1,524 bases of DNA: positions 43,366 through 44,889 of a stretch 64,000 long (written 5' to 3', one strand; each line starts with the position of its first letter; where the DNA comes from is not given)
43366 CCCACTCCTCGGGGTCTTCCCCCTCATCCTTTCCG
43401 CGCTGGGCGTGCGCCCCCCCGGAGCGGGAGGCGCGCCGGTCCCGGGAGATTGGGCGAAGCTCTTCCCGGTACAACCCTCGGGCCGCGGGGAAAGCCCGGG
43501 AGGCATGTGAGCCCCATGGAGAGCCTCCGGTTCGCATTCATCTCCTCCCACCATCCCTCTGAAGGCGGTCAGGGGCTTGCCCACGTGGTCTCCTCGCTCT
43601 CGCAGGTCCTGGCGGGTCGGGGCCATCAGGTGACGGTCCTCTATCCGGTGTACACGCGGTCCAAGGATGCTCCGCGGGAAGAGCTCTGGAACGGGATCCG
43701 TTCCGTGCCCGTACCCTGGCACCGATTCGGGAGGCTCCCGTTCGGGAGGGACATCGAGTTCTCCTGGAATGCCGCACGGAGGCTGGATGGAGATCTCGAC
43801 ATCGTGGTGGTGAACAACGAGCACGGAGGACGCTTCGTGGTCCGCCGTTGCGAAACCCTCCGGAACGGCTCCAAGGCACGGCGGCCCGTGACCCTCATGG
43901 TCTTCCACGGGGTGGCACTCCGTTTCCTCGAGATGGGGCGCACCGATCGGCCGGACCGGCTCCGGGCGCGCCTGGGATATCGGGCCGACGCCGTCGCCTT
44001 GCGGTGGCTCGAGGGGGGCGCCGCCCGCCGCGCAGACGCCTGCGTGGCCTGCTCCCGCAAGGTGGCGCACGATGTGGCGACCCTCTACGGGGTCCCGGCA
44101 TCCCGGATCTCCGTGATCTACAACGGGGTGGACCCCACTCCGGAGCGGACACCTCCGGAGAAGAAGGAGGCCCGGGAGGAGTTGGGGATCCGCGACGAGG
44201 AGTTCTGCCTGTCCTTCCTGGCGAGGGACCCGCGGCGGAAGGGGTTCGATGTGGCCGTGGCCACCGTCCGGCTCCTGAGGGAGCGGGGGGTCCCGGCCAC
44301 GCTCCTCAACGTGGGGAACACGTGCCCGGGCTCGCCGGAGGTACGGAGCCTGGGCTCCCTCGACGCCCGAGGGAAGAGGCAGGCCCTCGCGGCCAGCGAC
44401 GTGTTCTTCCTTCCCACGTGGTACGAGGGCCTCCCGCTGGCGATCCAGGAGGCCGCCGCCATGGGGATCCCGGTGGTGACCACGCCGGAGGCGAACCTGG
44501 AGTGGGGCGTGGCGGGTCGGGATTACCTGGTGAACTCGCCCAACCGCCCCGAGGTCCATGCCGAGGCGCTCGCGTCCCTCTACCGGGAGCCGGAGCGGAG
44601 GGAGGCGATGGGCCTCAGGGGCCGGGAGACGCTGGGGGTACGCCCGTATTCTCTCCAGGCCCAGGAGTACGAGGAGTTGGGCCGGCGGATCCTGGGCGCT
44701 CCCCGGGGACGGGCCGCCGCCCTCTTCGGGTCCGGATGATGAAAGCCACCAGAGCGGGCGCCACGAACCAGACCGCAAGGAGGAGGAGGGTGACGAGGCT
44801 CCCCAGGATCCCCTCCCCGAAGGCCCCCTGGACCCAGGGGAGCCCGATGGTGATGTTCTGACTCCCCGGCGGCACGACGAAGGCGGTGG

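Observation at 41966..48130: Surface-glycan locus: alkaline-phosphatase-family phosphodiesterase, GT4 transferase and a 1160-aa polytopic membrane protein with convergent gene overlap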

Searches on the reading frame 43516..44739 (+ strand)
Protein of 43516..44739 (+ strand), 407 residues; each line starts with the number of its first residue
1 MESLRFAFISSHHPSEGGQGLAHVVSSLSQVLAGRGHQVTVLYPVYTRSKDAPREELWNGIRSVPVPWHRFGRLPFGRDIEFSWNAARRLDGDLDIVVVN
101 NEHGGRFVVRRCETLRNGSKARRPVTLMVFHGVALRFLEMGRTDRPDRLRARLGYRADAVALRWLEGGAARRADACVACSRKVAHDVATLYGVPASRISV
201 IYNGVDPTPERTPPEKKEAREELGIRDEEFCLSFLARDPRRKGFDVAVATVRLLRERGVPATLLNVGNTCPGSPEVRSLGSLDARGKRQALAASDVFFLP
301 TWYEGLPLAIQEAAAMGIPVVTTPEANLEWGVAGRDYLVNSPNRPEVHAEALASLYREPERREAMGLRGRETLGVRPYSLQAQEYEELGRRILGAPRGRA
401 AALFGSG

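Call 9: search_protein_families(library=pfam, proteins=[window:43516-44739:+], max_evalue=0.1)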
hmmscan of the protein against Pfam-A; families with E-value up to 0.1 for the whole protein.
window:43516-44739:+ (407 aa): 7 families
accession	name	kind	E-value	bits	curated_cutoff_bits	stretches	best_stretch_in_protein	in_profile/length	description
PF13439.12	Glyco_transf_4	-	6.5e-26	91.8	28.5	1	20-207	3-168/170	Glycosyltransferase Family 4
PF13579.12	Glyco_trans_4_4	-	5.5e-18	66.2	29.7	1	20-204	2-158/158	Glycosyl transferase 4-like domain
PF13692.12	Glyco_trans_1_4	-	2.2e-15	57.6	27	1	233-357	5-141/142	Glycosyl transferases group 1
PF00534.26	Glycos_transf_1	-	2.9e-14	53.4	26.4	1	216-371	2-171/172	Glycosyl transferases group 1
PF20706.3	GT4-conflict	-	7.8e-07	28.8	26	1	165-323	139-311/385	Family 4 Glycosyltransferase in conflict systems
PF08323.17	Glyco_transf_5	-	6.1e-06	26.6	22.7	1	20-103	17-90/239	Starch synthase catalytic domain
PF13524.12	Glyco_trans_1_2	-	0.00016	22.1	25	1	276-372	29-128/144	Glycosyl transferase-like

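Call 10: search_protein_families(library=ncbifam, proteins=[window:43516-44739:+], max_evalue=0.1)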
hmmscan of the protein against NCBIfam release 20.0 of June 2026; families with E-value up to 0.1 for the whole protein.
window:43516-44739:+ (407 aa): 25 families
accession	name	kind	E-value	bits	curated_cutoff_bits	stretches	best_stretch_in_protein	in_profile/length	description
NF041876.1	EPS_EpsE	equivalog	4.1e-17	62.5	400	1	171-373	160-376/389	exopolysaccharide biosynthesis GT4 family glycosyltransferase EpsE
TIGR03449.1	mycothiol_MshA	equivalog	6.1e-13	48.4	462.5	2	291-370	301-381/406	D-inositol-3-phosphate glycosyltransferase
TIGR02149.1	glgA_Coryne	subfamily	1.1e-12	47.8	302.4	1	163-256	135-231/391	glycogen synthase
NF053787.1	GlcN_PG_synth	equivalog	8.6e-12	44.6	480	1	171-372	142-338/361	N-acetylglucosaminyl phosphatidylglycerol synthase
TIGR04047.1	MSMEG_0565_glyc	hypoth_equivalog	1.9e-11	43.7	259.85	1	162-364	128-347/373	MSMEG_0565 family glycosyltransferase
NF038295.1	EPS_HpsP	equivalog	9.6e-11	41.3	550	2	285-372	279-366/388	hormogonium polysaccharide biosynthesis glycosyltransferase HpsP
TIGR03088.1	stp2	hypoth_equivalog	3.6e-10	39.4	409.05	1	290-381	269-360/374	TIGR03088 family PEP-CTERM/XrtA system glycosyltransferase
NF047684.1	TeichurnBiosyTuaC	equivalog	1.1e-08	34.5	550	1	170-324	162-320/391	teichuronic acid biosynthesis protein TuaC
NF011726.0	PRK15179.1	equivalog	2.5e-08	32.7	733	2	134-208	428-494/694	Vi polysaccharide biosynthesis protein TviE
TIGR03999.1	thiol_BshA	equivalog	3.6e-07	29.5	273.7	1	172-372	144-352/375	N-acetyl-alpha-D-glucosaminyl L-malate synthase BshA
TIGR03087.1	stp1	hypoth_equivalog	2.4e-06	27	316.65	2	310-373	315-377/397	TIGR03087 family PEP-CTERM/XrtA system glycosyltransferase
TIGR04063.1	stp3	hypoth_equivalog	4.1e-06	25.9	442.05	1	163-268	148-252/397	TIGR04063 family PEP-CTERM/XrtA system glycosyltransferase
TIGR02095.1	glgA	subfamily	7.4e-06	24.9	328.45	1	20-54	18-52/477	glycogen/starch synthase, ADP-glucose type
TIGR04157.1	glyco_rSAM_CFB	subfamily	4.1e-05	22.8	400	1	170-268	167-266/406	TIGR04157 family glycosyltransferase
NF041010.1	glycosy_Agl16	equivalog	4.3e-05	22.6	575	1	163-326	124-286/352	glycosylation protein Agl16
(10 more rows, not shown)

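Call 54: search_solved_structures(query=window:43516-44739:+, max_evalue=0.00001)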
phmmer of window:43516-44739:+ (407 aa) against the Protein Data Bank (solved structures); distinct sequences matched with E-value up to 0.00001: 3.
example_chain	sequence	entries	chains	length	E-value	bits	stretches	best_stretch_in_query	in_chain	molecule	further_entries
6tvp_A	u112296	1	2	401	9.2e-10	41.1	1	162-372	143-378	Alpha-maltose-1-phosphate synthase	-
3okc_A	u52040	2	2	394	3.7e-06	29.2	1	210-402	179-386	GDP-mannose-dependent alpha-(1-6)-phosphatidylinositol monomannoside mannosyltransferase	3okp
3oka_A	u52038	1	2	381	9.1e-06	27.9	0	210-372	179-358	GDP-mannose-dependent alpha-(1-6)-phosphatidylinositol monomannoside mannosyltransferase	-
